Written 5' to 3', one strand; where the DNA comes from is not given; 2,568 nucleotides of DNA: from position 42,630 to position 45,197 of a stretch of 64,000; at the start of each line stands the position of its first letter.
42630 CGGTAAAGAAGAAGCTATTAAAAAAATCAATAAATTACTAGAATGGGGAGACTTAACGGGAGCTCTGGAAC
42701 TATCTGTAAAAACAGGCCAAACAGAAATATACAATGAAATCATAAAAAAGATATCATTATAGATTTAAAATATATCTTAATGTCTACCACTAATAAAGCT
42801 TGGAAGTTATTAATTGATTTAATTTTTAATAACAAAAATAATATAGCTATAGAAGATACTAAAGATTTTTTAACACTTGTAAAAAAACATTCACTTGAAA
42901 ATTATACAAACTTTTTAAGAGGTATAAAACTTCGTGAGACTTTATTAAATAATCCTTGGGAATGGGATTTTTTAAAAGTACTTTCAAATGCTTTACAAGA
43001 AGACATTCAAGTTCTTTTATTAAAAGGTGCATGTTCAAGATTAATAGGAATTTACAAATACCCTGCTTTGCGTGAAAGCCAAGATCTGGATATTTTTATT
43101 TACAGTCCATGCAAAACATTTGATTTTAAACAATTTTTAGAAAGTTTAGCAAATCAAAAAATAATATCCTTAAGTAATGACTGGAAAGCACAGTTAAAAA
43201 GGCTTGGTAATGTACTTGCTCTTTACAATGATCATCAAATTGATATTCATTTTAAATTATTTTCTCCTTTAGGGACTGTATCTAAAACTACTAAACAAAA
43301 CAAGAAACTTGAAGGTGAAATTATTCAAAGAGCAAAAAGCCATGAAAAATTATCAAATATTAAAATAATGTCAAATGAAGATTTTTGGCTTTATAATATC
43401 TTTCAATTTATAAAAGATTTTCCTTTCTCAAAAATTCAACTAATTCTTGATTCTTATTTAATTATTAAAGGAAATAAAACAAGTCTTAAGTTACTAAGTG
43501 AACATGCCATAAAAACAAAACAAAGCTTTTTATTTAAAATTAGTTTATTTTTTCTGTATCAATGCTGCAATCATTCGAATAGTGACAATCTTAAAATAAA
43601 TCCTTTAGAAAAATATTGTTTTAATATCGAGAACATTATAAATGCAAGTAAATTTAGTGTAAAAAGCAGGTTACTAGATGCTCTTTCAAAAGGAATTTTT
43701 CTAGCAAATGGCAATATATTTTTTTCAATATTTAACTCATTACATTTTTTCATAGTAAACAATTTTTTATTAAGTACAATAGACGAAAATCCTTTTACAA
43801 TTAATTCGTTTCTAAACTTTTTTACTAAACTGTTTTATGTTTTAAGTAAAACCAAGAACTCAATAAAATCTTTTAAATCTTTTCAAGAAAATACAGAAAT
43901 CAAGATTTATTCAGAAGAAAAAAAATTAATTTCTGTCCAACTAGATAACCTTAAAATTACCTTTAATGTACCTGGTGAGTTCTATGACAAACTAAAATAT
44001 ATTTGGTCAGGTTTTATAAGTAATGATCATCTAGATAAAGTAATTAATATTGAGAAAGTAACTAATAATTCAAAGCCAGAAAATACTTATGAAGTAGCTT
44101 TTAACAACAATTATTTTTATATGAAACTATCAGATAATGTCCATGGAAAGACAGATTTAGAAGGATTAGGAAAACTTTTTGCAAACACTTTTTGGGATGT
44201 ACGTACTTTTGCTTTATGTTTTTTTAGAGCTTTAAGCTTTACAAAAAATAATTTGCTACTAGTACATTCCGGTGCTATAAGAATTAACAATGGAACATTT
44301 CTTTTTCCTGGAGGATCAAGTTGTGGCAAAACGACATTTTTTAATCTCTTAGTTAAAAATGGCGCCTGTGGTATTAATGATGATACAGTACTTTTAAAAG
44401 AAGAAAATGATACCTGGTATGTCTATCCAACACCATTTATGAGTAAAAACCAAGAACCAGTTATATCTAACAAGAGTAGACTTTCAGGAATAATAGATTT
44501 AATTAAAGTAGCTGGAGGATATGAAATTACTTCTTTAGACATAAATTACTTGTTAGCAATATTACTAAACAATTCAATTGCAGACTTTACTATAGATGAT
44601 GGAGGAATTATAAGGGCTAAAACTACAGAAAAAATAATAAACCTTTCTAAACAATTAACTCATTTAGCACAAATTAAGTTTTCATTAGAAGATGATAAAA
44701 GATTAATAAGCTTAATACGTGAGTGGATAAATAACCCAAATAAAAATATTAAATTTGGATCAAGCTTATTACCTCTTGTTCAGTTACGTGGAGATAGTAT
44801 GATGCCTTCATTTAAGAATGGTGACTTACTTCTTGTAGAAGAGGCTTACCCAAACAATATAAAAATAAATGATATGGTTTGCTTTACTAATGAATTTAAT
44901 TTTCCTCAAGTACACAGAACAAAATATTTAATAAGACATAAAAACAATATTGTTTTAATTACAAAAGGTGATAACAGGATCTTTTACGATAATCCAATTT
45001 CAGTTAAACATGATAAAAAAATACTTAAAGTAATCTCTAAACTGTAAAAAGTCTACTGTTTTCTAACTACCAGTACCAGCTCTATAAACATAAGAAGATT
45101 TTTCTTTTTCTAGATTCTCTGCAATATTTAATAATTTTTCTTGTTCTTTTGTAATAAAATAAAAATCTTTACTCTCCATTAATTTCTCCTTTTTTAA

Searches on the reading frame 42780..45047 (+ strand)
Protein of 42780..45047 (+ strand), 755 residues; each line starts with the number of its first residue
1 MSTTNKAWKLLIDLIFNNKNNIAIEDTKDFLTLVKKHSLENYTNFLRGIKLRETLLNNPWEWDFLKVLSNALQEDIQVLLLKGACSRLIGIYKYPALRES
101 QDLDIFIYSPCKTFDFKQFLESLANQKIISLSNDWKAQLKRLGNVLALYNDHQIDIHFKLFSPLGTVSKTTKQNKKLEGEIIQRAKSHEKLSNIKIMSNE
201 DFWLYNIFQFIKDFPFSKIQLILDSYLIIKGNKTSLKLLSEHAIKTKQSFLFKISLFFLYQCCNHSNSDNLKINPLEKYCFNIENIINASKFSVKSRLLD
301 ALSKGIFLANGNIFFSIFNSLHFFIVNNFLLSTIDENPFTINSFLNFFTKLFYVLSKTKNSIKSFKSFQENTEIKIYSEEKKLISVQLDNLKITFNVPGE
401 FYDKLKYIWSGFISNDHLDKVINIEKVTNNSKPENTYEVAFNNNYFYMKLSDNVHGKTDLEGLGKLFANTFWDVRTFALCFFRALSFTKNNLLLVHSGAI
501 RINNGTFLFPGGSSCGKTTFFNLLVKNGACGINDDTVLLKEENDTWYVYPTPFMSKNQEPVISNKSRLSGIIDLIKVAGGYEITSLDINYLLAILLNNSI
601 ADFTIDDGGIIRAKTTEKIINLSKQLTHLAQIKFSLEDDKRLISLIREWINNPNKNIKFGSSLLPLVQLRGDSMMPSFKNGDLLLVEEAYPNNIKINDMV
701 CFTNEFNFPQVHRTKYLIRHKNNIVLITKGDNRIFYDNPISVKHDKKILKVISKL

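Call 4: search_protein_families(library=pfam, proteins=[window:42780-45047:+], max_evalue=0.01)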
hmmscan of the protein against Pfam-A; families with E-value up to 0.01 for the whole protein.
window:42780-45047:+ (755 aa): 2 families
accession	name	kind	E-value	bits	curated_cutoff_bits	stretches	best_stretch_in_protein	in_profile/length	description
PF14907.12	NTP_transf_5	-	9.7e-12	45.4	31.2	1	61-232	57-215/249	Uncharacterised nucleotidyltransferase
PF00717.28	Peptidase_S24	-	9.9e-06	25.7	23.3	1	664-748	35-111/116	Peptidase S24-like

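Call 5: search_protein_families(library=ncbifam, proteins=[window:42780-45047:+], max_evalue=0.01)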
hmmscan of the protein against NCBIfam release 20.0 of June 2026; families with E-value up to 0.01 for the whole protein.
window:42780-45047:+ (755 aa): 3 families
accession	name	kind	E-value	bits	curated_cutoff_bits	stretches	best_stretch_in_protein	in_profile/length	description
TIGR02228.1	sigpep_I_arch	equivalog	5.4e-12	45.9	51.85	1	665-741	32-110/158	signal peptidase I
NF046067.1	SigPepSipWBacil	equivalog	3.4e-05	23.5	190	1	672-734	46-109/189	signal peptidase I SipW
TIGR02227.1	sigpep_I_bact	equivalog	0.0012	18.8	47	1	666-707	22-65/162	signal peptidase I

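Call 9: find_homologous_proteins(query=window:42780-45047:+)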
Query window:42780-45047:+ (755 aa): 9 proteins with E <= 0.001 among 8000 candidates.
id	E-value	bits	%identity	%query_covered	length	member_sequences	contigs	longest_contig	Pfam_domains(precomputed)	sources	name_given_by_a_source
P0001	0.0e+0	1678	100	100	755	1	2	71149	PF00717.29,PF14907.13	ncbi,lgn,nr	ncbi:MAG: nucleotidyltransferase family protein [Candidatus Melainabacteria bacterium]|nr:nucleotidy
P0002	3.2e-215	735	47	100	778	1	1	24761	PF14907.13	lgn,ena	-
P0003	2.3e-213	729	45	100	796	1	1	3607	PF14907.13,PF27840.1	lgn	-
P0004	8.2e-209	714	45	100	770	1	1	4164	PF14907.13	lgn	-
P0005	2.5e-208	712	45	100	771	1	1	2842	PF14907.13,PF27840.1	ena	-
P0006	4.5e-204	698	45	99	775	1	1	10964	PF14907.13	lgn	-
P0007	1.4e-203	697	46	99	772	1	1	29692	PF14907.13,PF27840.1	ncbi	-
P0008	2.2e-195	669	44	100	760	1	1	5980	PF14907.13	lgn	-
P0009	2.2e-190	653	44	100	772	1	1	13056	PF14907.13,PF27840.1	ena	-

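Call 10: find_encoding_contigs(protein=P0007, flank=10000, max_places=3)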
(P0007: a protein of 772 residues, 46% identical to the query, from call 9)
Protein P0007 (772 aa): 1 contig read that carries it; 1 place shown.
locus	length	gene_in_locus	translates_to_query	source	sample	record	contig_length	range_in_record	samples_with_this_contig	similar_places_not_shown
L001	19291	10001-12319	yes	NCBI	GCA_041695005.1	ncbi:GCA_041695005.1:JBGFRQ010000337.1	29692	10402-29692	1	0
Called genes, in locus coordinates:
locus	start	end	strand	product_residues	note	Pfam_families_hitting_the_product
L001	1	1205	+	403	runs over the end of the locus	PF00535:Glycos_transf_2, PF26629:GT2_TM_C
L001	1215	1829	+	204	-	PF13489:Methyltransf_23, PF13847:Methyltransf_31 (faint), PF08241:Methyltransf_11, PF08242:Methyltransf_12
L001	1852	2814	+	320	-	PF01073:3Beta_HSD, PF01370:Epimerase, PF02719:Polysacc_synt_2 (weak), PF04321:RmlD_sub_bind, PF07993:NAD_binding_4 (faint), PF13460:NAD_binding_10, PF16363:GDP_Man_Dehyd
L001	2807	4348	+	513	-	-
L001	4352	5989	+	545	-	-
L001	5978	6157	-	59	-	-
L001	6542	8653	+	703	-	PF02706:Wzz, PF01656:CbiA, PF10609:ParA (weak), PF13614:AAA_31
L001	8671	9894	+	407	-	PF02563:Poly_export, PF22461:SLBB_2 (weak), PF10531:SLBB, PF22461:SLBB_2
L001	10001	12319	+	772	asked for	PF14907:NTP_transf_5, PF27840:ScmC (weak)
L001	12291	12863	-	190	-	-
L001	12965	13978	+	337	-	PF00583:Acetyltransf_1 (weak)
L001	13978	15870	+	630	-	PF00535:Glycos_transf_2, PF10111:Glyco_tranf_2_2, PF13641:Glyco_tranf_2_3, PF13578:Methyltransf_24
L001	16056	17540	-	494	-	PF00884:Sulfatase, PF01663:Phosphodiest (faint), PF16347:SGSH_C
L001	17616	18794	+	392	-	PF00535:Glycos_transf_2, PF10111:Glyco_tranf_2_2 (weak)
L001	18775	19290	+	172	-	?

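Call 11: find_encoding_contigs(protein=P0002, flank=10000, max_places=3)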
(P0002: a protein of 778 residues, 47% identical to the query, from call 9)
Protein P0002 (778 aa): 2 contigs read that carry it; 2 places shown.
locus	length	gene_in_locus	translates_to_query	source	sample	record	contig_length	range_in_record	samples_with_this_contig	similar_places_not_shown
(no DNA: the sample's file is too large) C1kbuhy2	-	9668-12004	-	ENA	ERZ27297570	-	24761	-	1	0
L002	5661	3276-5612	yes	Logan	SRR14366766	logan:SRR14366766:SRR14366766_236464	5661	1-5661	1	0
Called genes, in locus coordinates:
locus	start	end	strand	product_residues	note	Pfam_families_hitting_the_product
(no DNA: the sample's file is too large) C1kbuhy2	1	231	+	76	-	?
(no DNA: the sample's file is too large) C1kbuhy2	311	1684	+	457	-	PF03448:MgtE_N, PF00571:CBS, PF01769:MgtE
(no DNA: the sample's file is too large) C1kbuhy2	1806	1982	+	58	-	PF01165:Ribosomal_S21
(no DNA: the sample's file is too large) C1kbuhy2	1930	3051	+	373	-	-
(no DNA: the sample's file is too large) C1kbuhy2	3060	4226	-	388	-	PF00953:Glycos_transf_4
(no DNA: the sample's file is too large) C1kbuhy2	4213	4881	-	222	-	PF00464:SHMT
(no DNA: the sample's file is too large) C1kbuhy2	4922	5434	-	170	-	PF00464:SHMT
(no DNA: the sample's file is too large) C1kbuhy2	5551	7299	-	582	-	PF00685:Sulfotransfer_1, PF13469:Sulfotransfer_3, PF08241:Methyltransf_11 (weak), PF13649:Methyltransf_25 (faint)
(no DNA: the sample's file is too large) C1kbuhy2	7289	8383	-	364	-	PF00685:Sulfotransfer_1, PF13469:Sulfotransfer_3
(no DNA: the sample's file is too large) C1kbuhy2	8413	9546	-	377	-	PF00535:Glycos_transf_2, PF10111:Glyco_tranf_2_2, PF13641:Glyco_tranf_2_3 (weak)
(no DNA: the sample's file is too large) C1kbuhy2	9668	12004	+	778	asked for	PF14907:NTP_transf_5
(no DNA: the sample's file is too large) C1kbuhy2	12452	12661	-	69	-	-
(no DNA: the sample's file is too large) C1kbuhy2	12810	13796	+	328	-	PF00291:PALP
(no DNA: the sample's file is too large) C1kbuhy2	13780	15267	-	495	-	-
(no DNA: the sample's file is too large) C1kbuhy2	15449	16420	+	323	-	PF02558:ApbA, PF08546:ApbA_C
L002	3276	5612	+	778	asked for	PF14907:NTP_transf_5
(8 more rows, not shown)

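Call 17: search_solved_structures(query=A1, max_evalue=1, show_alignments=3)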
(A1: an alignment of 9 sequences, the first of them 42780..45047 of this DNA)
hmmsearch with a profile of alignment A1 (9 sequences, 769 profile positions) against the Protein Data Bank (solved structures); distinct sequences matched with E-value up to 1: 4.
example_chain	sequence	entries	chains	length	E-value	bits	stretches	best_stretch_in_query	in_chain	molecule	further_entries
7p2p_A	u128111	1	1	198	4.4e-10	41.9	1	678-751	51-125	Signal peptidase complex catalytic subunit SEC11A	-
9rjb_A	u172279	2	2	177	1.4e-09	40.2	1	678-751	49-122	Signal peptidase complex catalytic subunit SEC11A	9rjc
7p2q_A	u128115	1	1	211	6.1e-09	38.1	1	678-750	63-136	Signal peptidase complex catalytic subunit SEC11C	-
4nv4_A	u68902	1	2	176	0.1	14.2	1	680-724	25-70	Signal peptidase I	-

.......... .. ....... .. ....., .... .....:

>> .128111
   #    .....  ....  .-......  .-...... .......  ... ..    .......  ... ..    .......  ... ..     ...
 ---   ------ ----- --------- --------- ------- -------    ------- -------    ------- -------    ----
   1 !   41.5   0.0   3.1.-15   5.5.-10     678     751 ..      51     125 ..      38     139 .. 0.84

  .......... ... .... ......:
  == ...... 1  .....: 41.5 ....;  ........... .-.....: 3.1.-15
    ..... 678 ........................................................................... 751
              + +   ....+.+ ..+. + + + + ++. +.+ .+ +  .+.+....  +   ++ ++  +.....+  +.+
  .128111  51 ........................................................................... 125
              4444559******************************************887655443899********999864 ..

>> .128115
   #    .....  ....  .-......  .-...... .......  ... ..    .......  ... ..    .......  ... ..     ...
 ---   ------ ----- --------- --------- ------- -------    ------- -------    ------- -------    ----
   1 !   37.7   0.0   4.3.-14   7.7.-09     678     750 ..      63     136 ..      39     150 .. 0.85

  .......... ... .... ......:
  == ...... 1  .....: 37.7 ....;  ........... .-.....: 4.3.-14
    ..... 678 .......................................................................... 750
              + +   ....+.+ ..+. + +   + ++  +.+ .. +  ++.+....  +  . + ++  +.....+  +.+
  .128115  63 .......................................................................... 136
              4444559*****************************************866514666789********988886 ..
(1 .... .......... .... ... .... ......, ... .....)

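Call 23: find_encoding_contigs(protein=P0009, flank=10000, max_places=2)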
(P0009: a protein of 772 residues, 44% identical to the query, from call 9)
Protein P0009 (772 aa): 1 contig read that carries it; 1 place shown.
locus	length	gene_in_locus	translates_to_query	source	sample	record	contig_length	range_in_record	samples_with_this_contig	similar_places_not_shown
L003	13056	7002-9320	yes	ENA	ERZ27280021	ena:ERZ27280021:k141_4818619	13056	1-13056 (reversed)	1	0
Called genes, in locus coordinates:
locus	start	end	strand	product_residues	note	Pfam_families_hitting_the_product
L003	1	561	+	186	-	?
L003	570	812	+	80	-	-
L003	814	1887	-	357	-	-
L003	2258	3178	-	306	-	-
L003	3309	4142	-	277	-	PF07934:OGG_N, PF00730:HhH-GPD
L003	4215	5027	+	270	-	PF01061:ABC2_membrane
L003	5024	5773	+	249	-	PF00005:ABC_tran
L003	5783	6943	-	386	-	PF00535:Glycos_transf_2, PF10111:Glyco_tranf_2_2, PF13641:Glyco_tranf_2_3 (weak)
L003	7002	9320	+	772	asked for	PF14907:NTP_transf_5, PF27840:ScmC (faint)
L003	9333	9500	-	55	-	-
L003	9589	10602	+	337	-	-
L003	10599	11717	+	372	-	PF00535:Glycos_transf_2, PF10111:Glyco_tranf_2_2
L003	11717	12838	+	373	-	PF00535:Glycos_transf_2, PF10111:Glyco_tranf_2_2, PF13641:Glyco_tranf_2_3 (weak)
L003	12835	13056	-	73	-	?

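Call 24: find_encoding_contigs(protein=P0006, flank=10000, max_places=2)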
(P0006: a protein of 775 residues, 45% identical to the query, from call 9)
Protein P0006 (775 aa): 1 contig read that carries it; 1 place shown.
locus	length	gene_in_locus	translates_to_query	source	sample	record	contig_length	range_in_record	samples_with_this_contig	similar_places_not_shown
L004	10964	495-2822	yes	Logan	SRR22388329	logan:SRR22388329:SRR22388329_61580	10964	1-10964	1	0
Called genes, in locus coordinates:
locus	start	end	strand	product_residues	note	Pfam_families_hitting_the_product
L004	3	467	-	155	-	?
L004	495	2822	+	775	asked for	PF14907:NTP_transf_5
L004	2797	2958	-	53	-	-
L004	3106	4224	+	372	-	PF00535:Glycos_transf_2, PF10111:Glyco_tranf_2_2, PF13641:Glyco_tranf_2_3 (weak)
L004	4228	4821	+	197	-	-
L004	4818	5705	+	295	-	PF05090:HTTM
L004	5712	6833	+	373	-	PF00535:Glycos_transf_2, PF10111:Glyco_tranf_2_2, PF13641:Glyco_tranf_2_3 (weak)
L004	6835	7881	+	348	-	PF00535:Glycos_transf_2, PF10111:Glyco_tranf_2_2, PF13641:Glyco_tranf_2_3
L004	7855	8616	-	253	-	PF00005:ABC_tran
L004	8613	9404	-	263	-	PF01061:ABC2_membrane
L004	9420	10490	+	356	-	PF00685:Sulfotransfer_1, PF13469:Sulfotransfer_3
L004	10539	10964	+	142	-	?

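Call 25: find_encoding_contigs(protein=P0008, flank=10000, max_places=2)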
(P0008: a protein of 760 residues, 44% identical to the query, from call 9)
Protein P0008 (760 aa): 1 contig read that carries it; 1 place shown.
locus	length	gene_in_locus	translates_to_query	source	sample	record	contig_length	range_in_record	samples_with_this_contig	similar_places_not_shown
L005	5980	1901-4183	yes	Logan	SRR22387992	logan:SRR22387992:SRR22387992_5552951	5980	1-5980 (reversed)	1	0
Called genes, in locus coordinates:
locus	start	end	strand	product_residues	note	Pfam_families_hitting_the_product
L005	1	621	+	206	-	?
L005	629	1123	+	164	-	PF16694:Cytochrome_P460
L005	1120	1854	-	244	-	-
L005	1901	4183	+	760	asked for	PF14907:NTP_transf_5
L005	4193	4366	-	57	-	-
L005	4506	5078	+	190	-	-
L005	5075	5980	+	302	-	?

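Call 28: find_related_loci(query=A1, collection=genome_contigs, flank=10000)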
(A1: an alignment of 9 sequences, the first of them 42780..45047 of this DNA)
Query A1 (755 aa) in genome_contigs; peptide patterns used: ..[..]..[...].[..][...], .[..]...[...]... (x = any residue, [..] = any of these).
29 stretches matched a pattern; 1 encode a relative of the query (tblastn E <= 1e-3); 1 distinct loci.
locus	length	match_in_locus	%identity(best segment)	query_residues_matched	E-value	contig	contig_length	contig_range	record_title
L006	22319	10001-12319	45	1-755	0e+0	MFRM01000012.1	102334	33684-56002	MAG: Candidatus Melainabacteria bacterium RIFCSPHIGHO2_02_FULL_34_12 rifcsphigho2_02_scaffold_263, whole genome shotgun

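Call 29: find_related_loci(query=A1, collection=metagenome_contigs, flank=10000)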
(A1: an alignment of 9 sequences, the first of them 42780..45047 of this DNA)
Query A1 (755 aa) in metagenome_contigs; peptide patterns used: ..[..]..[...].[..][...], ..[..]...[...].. (x = any residue, [..] = any of these).
75 stretches matched a pattern; 2 encode a relative of the query (tblastn E <= 1e-3); 2 distinct loci.
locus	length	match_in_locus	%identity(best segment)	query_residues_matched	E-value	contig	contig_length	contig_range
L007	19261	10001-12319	45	1-755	0e+0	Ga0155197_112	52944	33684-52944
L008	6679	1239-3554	45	1-755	0e+0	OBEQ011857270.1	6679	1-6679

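Call 33: find_encoding_contigs(protein=P0004, flank=5000, max_places=2)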
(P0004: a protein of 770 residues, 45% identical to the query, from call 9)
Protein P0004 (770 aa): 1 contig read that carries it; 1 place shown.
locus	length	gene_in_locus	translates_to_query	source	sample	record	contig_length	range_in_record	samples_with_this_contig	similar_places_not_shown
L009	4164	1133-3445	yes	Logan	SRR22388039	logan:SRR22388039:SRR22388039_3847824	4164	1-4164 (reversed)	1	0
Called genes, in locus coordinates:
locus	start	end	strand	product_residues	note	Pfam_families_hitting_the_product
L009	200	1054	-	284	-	PF01145:Band_7, PF13421:Band_7_1 (weak)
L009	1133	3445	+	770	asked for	PF14907:NTP_transf_5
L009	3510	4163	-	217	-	?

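Call 34: find_encoding_contigs(protein=P0003, flank=5000, max_places=2)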
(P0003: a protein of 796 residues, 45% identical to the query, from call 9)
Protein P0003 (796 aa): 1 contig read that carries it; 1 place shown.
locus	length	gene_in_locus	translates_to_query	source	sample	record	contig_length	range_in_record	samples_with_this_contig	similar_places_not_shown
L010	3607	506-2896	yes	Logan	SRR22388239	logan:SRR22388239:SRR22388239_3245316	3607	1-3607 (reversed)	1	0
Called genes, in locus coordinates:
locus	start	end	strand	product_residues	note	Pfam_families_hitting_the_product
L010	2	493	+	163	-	?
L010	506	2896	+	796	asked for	PF14907:NTP_transf_5, PF27840:ScmC (faint)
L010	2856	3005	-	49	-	-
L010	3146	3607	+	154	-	?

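Call 36: predict_structure(alignment_id=A1)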
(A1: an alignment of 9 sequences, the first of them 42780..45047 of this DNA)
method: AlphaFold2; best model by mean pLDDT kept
length: 755 residues; sequences in the alignment: 9
mean_pLDDT: 59.7   pTM: 0.45
mean pLDDT of the five models: 59.7, 59.4, 55.9, 54.0, 42.2
residues with pLDDT >= 90: 57; 70-90: 216; 50-70: 218; < 50: 264
segments of 3 or more residues with pLDDT < 50: 1-4, 164-169, 265-268, 329-442, 449-454, 468-470, 497-516, 555-560, 564-638, 660-663, 704-707, 731-737
pLDDT, mean of each block of 10 residues (from residue 1): 53 69 62 61 65 78 91 87 80 69 82 83 93 85 84 87 50 81 87 91 89 69 83 89 89 82 57 69 60 60 75 75 60 39 43 41 30 28 30 33 37 33 27 39 50 50 50 55 56 53 37 49 59 60 64 46 49 37 29 30 25 21 23 37 66 52 58 61 77 83 55 73 70 48 78 75
secondary structure, 60 per line:
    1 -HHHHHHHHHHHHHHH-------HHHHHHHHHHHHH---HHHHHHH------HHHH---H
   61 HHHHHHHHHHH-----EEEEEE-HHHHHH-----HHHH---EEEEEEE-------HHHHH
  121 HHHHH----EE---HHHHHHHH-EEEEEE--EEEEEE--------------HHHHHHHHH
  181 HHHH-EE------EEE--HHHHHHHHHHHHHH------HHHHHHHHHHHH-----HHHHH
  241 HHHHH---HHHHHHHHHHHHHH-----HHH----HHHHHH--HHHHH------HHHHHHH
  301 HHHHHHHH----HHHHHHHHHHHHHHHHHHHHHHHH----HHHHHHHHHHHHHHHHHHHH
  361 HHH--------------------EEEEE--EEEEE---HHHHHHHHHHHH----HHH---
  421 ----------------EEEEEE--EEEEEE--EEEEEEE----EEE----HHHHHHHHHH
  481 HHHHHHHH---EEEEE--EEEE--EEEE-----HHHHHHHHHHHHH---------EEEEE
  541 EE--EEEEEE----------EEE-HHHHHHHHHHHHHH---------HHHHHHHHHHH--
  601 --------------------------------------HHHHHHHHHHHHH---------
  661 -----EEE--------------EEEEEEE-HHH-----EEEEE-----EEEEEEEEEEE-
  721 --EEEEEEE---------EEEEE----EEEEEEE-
elements in order (helices of 4 or more, strands of 3 or more residues): H2-16 H24-36 H40-46 H53-56 H60-71 E77-82 H84-89 H95-98 E102-108 H116-125 H135-142 E144-149 E152-157 H172-184 E194-196 H199-212 H219-230 H236-245 H249-262 H275-280 H283-287 H294-308 H313-336 H341-363 E384-388 E391-395 H399-410 E437-442 E445-450 E453-459 E464-466 H471-488 E492-496 E499-502 E505-508 H514-526 E536-542 E545-550 E561-563 H565-578 H588-598 H639-651 E666-668 E683-689 E699-703 E709-719 E723-729 E739-743 E748-754

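Call 37: search_protein_representatives(alignment_id=A1)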
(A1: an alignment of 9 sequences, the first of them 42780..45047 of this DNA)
Query: 9 sequences, 769 profile positions. Proteins with E-value up to 0.001 (for the whole library): 2696; up to 1e-10: 30; up to 1e-30: 8. The best 150 are listed.
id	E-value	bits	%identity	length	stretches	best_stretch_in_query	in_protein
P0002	0.0e+00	1273.6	-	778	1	1-767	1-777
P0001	0.0e+00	1175.7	-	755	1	1-767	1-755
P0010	2.2e-290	982.0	-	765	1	1-767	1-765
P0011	4.6e-262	888.3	-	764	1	2-767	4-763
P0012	3.7e-183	627.4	-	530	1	253-767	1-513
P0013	8.2e-106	371.7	-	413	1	3-393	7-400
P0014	4.7e-88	312.9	-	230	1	1-229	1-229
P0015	6.5e-33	130.6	-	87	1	685-768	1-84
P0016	8.5e-27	110.4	-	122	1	292-409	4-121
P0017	1.6e-26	109.5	-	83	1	1-81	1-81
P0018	3.3e-14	68.7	-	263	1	499-624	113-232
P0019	1.1e-13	67.0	-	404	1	469-750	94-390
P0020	1.3e-13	66.8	-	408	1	495-755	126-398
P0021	1.1e-12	63.8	-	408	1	489-749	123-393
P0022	1.5e-12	63.3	-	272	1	473-659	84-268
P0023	2.7e-12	62.4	-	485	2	477-568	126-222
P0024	3.3e-12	62.2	-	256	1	480-602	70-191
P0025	5.2e-12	61.5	-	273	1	457-657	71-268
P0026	5.3e-12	61.5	-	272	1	427-598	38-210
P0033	2.3e-11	59.4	-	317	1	499-752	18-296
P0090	6.6e-09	51.2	-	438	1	497-755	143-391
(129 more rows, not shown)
